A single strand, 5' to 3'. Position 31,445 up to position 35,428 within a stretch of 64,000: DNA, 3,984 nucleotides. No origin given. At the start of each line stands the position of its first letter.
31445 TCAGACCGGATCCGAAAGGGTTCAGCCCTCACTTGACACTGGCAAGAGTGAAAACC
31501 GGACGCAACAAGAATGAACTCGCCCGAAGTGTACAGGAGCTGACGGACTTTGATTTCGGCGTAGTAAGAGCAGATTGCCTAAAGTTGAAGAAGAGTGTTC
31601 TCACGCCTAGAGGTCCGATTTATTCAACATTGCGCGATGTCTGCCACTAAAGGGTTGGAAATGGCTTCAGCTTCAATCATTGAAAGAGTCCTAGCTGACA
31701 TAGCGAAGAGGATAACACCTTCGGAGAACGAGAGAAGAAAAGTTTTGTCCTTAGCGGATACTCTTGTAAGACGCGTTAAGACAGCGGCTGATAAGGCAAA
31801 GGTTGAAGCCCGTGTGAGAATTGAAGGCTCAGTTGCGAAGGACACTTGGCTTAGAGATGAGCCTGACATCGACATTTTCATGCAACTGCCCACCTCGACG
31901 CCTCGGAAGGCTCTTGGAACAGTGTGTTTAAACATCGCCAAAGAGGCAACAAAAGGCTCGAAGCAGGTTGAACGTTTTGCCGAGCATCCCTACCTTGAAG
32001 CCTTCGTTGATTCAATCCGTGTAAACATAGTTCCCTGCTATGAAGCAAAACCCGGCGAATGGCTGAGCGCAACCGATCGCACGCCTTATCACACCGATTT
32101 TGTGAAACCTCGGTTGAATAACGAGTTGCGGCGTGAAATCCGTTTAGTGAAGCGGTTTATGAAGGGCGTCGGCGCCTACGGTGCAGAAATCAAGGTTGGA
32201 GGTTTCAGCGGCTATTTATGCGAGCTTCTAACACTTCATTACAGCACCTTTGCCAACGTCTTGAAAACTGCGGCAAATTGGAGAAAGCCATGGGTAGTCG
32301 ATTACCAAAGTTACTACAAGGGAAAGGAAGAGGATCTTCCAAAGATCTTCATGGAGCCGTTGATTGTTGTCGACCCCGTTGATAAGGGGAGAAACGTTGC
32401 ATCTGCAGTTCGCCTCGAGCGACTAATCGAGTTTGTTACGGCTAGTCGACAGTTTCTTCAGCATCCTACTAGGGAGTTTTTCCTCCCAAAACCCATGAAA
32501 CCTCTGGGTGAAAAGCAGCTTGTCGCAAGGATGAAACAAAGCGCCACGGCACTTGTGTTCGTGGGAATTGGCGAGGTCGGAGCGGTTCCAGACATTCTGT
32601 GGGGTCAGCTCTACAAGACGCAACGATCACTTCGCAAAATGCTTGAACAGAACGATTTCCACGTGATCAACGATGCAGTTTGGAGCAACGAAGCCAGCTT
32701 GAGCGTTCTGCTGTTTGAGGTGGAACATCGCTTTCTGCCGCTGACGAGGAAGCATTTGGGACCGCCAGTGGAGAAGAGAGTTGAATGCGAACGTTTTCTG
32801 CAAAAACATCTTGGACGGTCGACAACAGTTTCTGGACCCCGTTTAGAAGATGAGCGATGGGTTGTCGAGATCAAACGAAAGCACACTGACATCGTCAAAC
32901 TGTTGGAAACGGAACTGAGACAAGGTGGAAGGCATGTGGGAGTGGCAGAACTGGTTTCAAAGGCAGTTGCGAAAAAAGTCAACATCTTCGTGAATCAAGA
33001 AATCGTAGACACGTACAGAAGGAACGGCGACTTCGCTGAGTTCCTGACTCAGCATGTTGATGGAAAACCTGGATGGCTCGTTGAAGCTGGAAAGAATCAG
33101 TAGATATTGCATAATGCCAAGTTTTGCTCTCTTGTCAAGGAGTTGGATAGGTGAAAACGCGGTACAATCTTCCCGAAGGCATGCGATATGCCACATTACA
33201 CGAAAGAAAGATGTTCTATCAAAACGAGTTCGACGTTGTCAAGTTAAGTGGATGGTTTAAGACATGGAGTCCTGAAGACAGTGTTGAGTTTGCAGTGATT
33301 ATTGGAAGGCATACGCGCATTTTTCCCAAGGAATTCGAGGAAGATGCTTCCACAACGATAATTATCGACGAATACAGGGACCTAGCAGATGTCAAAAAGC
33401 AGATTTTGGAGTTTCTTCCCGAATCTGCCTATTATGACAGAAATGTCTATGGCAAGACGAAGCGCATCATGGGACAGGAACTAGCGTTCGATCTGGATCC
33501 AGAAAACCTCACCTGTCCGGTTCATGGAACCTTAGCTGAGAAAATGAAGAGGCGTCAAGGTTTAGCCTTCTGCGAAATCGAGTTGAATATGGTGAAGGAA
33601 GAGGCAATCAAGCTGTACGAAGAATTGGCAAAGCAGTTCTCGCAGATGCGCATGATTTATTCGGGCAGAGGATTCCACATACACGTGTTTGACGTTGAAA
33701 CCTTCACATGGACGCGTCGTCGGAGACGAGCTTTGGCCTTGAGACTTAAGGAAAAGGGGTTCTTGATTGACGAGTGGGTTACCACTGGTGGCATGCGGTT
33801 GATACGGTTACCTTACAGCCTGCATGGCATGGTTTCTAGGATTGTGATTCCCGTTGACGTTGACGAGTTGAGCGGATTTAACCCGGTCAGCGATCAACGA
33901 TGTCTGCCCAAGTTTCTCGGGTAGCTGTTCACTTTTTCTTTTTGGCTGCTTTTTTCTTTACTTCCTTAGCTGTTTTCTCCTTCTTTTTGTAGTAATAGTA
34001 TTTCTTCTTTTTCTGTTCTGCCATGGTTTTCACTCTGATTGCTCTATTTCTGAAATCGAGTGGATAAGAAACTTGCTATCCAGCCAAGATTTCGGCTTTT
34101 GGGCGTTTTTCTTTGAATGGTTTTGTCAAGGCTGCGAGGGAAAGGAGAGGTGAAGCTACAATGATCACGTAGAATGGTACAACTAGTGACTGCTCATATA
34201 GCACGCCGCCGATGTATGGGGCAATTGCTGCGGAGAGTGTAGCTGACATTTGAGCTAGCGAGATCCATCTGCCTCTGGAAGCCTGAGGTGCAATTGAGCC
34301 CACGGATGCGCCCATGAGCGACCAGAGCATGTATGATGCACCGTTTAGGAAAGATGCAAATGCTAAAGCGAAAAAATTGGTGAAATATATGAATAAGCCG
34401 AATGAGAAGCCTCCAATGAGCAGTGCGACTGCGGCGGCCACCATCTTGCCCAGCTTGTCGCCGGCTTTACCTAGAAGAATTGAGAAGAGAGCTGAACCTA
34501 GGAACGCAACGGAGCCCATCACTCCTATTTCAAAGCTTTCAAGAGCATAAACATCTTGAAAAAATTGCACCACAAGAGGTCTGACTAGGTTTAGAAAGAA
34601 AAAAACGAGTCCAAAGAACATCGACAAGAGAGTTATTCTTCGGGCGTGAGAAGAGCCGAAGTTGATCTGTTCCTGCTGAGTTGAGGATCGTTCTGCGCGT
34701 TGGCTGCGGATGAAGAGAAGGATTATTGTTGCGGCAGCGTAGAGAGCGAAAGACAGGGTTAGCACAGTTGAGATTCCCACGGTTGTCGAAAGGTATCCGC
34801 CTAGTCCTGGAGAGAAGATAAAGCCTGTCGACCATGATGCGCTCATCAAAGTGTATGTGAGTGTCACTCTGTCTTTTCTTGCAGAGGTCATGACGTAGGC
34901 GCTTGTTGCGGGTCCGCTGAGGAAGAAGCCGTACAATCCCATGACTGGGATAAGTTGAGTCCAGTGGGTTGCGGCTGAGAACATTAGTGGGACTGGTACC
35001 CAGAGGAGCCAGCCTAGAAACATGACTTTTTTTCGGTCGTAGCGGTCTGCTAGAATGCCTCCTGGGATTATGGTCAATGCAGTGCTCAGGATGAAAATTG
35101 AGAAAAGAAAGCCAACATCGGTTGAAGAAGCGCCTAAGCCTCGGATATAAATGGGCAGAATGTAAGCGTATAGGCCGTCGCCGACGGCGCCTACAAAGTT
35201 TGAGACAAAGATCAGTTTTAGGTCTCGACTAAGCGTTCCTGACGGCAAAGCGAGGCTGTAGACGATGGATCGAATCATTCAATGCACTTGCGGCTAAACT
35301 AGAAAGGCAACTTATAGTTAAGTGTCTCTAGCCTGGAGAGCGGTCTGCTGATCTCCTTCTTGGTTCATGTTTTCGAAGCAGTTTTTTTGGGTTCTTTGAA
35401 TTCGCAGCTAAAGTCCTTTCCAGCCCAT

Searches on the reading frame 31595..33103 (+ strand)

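Call 72: search_protein_families(library=ncbifam, proteins=[window:31595-33103:+], max_evalue=0.00001)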
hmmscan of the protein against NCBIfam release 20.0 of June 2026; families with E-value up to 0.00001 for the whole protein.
window:31595-33103:+ (502 aa): 2 families
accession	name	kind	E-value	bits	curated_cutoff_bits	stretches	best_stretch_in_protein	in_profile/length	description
TIGR03671.1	cca_archaeal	equivalog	1.6e-127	425.7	281.3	1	33-443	2-402/410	CCA tRNA nucleotidyltransferase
NF041116.1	CBASS_cyclase_a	equivalog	4.3e-08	32.6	200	1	38-283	10-285/317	CBASS oligonucleotide cyclase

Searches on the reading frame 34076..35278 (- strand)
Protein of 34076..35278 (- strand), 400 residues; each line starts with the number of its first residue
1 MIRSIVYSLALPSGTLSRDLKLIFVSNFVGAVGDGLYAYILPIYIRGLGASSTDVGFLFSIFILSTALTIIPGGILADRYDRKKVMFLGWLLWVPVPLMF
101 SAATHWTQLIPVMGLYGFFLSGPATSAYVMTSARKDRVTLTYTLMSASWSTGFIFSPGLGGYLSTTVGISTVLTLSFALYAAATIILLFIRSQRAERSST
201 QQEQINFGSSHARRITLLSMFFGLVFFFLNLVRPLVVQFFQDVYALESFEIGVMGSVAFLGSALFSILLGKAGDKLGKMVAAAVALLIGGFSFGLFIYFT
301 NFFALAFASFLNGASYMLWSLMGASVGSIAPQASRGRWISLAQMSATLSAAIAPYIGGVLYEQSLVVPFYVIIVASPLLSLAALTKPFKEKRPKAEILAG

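Call 72: search_protein_families(library=ncbifam, proteins=[window:34076-35278:-], max_evalue=0.00001)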
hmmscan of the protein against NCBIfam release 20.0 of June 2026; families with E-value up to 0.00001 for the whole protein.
window:34076-35278:- (400 aa): 9 families
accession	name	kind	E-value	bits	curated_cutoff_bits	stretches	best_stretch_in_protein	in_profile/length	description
TIGR00900.1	2A0121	subfamily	1.1e-19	71.1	319.6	1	22-362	3-361/364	H+ Antiporter protein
NF007792.0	PRK10489.1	equivalog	1.3e-12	47.5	324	1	17-359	16-370/419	enterobactin transporter EntS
TIGR00880.1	2_A_01_02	superfamily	3.7e-11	43.3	131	1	60-190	5-137/141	multidrug resistance protein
TIGR00881.1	2A0104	subfamily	9.2e-11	41.4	407.75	1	47-188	24-164/379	phosphoglycerate transporter protein PgtP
NF012174.0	tet_MFS_A_B_C_D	equivalog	2e-10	40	475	1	20-261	4-253/382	Tet(A)/Tet(B)/Tet(C) family tetracycline efflux MFS transporter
TIGR00897.2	2A0118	subfamily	5.6e-09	35.4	375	1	16-381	5-392/401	RbtT/DalT/CsbX family MFS transporter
NF002962.0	PRK03633.1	equivalog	3.8e-08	32.8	361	1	30-194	213-374/382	MFS transporter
NF012180.1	tet_MFS_43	exception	4.3e-07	29.3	999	1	25-173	28-179/484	tetracycline efflux MFS transporter Tet(43)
TIGR00895.1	2A0115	subfamily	2.3e-06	26.8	418.55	0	17-188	12-185/398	aromatic acid/H+ symport family MFS transporter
